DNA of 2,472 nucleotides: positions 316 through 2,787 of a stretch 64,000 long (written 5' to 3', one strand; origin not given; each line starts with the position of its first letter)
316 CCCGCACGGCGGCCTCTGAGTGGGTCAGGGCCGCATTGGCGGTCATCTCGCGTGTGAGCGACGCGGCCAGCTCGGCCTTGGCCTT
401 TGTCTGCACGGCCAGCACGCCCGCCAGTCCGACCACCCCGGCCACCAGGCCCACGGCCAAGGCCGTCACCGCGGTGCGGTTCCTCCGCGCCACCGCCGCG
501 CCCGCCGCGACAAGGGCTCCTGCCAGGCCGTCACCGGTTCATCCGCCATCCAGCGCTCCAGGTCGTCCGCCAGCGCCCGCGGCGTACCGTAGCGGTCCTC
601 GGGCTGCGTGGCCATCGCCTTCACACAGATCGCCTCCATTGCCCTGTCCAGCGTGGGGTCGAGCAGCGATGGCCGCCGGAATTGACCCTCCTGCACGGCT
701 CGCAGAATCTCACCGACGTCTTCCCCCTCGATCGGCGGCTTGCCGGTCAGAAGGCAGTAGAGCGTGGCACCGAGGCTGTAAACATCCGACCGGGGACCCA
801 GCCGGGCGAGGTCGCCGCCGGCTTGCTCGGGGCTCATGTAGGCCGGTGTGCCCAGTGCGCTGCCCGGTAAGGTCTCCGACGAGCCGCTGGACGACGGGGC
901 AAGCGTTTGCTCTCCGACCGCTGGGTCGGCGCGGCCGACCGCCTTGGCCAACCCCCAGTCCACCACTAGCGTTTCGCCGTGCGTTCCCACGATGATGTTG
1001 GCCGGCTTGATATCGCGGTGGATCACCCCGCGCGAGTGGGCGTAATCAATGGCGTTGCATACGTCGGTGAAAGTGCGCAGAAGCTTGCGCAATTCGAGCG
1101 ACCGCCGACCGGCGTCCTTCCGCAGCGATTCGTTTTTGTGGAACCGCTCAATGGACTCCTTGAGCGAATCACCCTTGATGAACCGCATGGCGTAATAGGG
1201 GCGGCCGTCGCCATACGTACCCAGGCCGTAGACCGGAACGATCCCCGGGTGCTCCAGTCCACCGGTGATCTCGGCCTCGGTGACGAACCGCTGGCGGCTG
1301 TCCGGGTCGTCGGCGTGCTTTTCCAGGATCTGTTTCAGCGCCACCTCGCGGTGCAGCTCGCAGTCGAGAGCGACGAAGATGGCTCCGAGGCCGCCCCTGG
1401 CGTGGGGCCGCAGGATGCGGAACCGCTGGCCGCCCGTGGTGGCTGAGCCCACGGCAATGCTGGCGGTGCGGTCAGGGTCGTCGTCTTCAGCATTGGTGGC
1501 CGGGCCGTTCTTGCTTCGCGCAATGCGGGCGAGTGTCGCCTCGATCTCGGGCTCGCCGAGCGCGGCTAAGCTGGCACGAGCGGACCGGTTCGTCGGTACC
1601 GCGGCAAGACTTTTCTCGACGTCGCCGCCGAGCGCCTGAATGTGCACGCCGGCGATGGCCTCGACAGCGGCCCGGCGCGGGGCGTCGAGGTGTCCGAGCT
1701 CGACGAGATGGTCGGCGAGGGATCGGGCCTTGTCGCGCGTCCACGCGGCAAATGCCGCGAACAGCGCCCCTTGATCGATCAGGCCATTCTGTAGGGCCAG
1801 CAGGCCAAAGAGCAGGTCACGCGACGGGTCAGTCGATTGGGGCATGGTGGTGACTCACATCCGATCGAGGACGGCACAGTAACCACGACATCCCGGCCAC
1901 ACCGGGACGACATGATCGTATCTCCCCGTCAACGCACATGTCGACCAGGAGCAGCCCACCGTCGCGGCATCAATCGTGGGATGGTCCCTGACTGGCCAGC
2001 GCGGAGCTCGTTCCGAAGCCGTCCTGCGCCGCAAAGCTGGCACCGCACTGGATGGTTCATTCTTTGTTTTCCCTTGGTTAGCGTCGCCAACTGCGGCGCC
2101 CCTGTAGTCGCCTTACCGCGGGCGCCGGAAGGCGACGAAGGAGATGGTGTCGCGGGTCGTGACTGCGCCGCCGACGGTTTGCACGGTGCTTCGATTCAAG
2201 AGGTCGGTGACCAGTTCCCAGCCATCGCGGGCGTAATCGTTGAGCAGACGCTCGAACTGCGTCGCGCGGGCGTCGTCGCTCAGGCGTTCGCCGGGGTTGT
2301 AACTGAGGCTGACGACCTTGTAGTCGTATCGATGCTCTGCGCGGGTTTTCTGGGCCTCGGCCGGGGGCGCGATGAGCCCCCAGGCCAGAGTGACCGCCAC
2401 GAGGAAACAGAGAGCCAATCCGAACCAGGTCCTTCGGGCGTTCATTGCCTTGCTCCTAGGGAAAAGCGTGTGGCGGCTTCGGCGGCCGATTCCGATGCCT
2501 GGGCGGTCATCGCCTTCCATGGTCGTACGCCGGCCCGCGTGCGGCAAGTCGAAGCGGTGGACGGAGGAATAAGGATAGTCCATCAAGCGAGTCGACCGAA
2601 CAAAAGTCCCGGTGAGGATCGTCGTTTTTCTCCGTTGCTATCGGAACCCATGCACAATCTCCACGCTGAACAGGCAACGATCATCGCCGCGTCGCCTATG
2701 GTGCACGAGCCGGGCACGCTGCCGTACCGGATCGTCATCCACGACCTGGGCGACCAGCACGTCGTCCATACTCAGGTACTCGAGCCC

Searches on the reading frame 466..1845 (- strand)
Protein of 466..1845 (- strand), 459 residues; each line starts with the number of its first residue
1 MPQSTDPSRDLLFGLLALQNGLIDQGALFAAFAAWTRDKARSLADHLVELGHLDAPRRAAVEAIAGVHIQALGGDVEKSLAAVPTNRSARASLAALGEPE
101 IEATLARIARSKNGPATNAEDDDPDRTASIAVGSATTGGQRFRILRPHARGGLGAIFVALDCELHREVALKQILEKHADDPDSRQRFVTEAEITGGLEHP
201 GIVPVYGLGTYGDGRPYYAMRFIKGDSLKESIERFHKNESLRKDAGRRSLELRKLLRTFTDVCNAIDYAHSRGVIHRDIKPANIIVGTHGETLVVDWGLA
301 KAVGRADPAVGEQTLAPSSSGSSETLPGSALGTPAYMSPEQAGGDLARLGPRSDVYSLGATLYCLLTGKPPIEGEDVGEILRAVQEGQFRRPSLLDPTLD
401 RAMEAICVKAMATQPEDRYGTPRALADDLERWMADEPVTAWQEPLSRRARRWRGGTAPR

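Call 37: search_protein_families(library=padloc, alignment_id=A2, max_evalue=0.001)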
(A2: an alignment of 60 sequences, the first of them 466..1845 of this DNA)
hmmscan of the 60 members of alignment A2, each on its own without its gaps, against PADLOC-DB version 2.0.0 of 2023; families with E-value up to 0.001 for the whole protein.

A. member 1, window:466-1845:- (459 aa): 34 families (the best 25 are shown)
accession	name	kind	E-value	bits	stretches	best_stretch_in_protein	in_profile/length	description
PDLC04042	PD-T4-6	-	1.7e-67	226.1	1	139-437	8-277/292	-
PDLC04053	PD-T4-6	-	2.3e-63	212.5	1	141-445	10-284/311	-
PDLC04061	PD-T4-6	-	7.9e-60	201.8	1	133-434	9-285/510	-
PDLC04043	PD-T4-6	-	4.3e-58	195.4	1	140-439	15-284/452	-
PDLC04052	PD-T4-6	-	8.6e-58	194.7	1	141-440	10-284/496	-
PDLC04054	PD-T4-6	-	1.1e-57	194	1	139-439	11-280/347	-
PDLC04041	PD-T4-6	-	1e-56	191.1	1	141-429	29-290/443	-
PDLC04039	PD-T4-6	-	3.2e-54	182.7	1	140-432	14-275/458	-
PDLC04138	mad6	-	2.1e-52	176.9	1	129-444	40-325/659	mads_6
PDLC04047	PD-T4-6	-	1.5e-51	173.5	1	140-436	10-276/327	-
PDLC04060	PD-T4-6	-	6.9e-51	171.6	1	139-433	7-270/486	-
PDLC04040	PD-T4-6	-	3.6e-49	165.9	1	150-436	4-269/547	-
PDLC04057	PD-T4-6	-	2e-46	156.9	1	139-439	7-277/443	-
PDLC04064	PD-T4-6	-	2.9e-41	139.6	1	142-436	22-284/369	-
PDLC04048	PD-T4-6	-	5.9e-40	135.7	1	140-430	10-270/354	-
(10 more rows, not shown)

B. families by the number of members that match (of 60 scanned): 36 families (the first 25 are shown)
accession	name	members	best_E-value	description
PDLC04042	PD-T4-6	3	1.7e-67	-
PDLC04138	mad6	3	2.1e-52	mads_6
PDLC04053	PD-T4-6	2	2.3e-63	-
PDLC04061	PD-T4-6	2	7.9e-60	-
PDLC04043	PD-T4-6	2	4.3e-58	-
PDLC04052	PD-T4-6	2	8.6e-58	-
PDLC04054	PD-T4-6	2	1.1e-57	-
PDLC04041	PD-T4-6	2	1e-56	-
PDLC04039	PD-T4-6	2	3.2e-54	-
PDLC04047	PD-T4-6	2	1.5e-51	-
PDLC04060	PD-T4-6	2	6.9e-51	-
PDLC04040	PD-T4-6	2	3.6e-49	-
PDLC04057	PD-T4-6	2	2e-46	-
PDLC04064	PD-T4-6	2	2.9e-41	-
PDLC04048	PD-T4-6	2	5.9e-40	-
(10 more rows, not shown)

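Call 38: search_protein_families(library=pfam, alignment_id=A2, max_evalue=0.00001)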
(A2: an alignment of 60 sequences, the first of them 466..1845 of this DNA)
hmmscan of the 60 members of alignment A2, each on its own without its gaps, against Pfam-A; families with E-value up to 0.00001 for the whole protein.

A. member 1, window:466-1845:- (459 aa): 2 families
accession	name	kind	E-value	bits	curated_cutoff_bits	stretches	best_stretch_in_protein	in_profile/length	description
PF00069.31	Pkinase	-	1.2e-33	117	31.7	1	150-426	9-259/263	Protein kinase domain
PF07714.23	PK_Tyr_Ser-Thr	-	3.4e-23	82.7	23.1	1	165-418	28-248/258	Protein tyrosine and serine/threonine kinase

B. families by the number of members that match (of 60 scanned): 50 families (the first 25 are shown)
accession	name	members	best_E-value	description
PF00515.34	TPR_1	3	4e-27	Tetratricopeptide repeat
PF07719.23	TPR_2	3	4.1e-23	Tetratricopeptide repeat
PF20979.2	Arginosuc_syn_C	2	4.7e-48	Arginosuccinate synthase C-terminal domain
PF01136.24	Peptidase_U32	2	2.4e-45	Peptidase family U32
PF00069.31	Pkinase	2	1.2e-33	Protein kinase domain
PF02265.22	S1-P1_nuclease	2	8.7e-32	S1/P1 Nuclease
PF13414.12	TPR_11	2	9e-30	TPR repeat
PF00764.25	Arginosuc_synth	2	4.8e-27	Arginosuccinate synthase N-terminal HUP domain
PF13181.12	TPR_8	2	5.1e-24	Tetratricopeptide repeat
PF07714.23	PK_Tyr_Ser-Thr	2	3.4e-23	Protein tyrosine and serine/threonine kinase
PF13431.12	TPR_17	2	1.7e-22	Tetratricopeptide repeat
PF13432.12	TPR_16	2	1.3e-19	Tetratricopeptide repeat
PF13424.12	TPR_12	2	4.1e-15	Tetratricopeptide repeat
PF01842.31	ACT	2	1.8e-14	ACT domain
PF14559.12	TPR_19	2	1.7e-12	Tetratricopeptide repeat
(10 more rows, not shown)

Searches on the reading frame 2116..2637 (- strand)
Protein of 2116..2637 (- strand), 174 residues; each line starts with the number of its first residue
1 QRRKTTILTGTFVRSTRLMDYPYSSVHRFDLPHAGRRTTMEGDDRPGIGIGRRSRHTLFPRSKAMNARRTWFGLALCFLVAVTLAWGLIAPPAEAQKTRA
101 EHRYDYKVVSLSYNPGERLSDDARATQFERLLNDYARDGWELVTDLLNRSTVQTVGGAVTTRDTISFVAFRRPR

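Call 66: search_protein_families(library=padloc, alignment_id=A3, max_evalue=0.0001)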
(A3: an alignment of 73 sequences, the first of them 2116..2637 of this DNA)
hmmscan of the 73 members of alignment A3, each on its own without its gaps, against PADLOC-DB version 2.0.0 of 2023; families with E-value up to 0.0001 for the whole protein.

A. member 1, window:2116-2637:- (174 aa): 0 families

B. families by the number of members that match (of 73 scanned): 14 families
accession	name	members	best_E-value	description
PDLC04822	PDC-S02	1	1.8e-36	-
PDLC04807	PDC-S02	1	9.3e-34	-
PDLC04803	PDC-S02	1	1.1e-29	-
PDLC04810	PDC-S02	1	1e-28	-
PDLC04795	PDC-S02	1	1.2e-27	-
PDLC04831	PDC-S02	1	1e-26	-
PDLC04813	PDC-S02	1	3.8e-26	-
PDLC01464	PD_DExK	1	9.7e-19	"CAS-I,CAS-II,CAS-III,CAS-IV,CAS-V,CAS-VI; associated"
PDLC04798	PDC-S02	1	4.4e-14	-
PDLC02590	DrmC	1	3.5e-12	DrmC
PDLC04134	mad2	1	9.8e-12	mads_2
PDLC04820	PDC-S02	1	3.6e-09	-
PDLC04827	PDC-S02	1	5.5e-08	-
PDLC02512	PglW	1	7.4e-07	PglW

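Call 67: search_protein_families(library=padloc, proteins=[window:2116-2637:-], max_evalue=0.001)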
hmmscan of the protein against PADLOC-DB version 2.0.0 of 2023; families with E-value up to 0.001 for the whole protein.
window:2116-2637:- (174 aa): 0 families
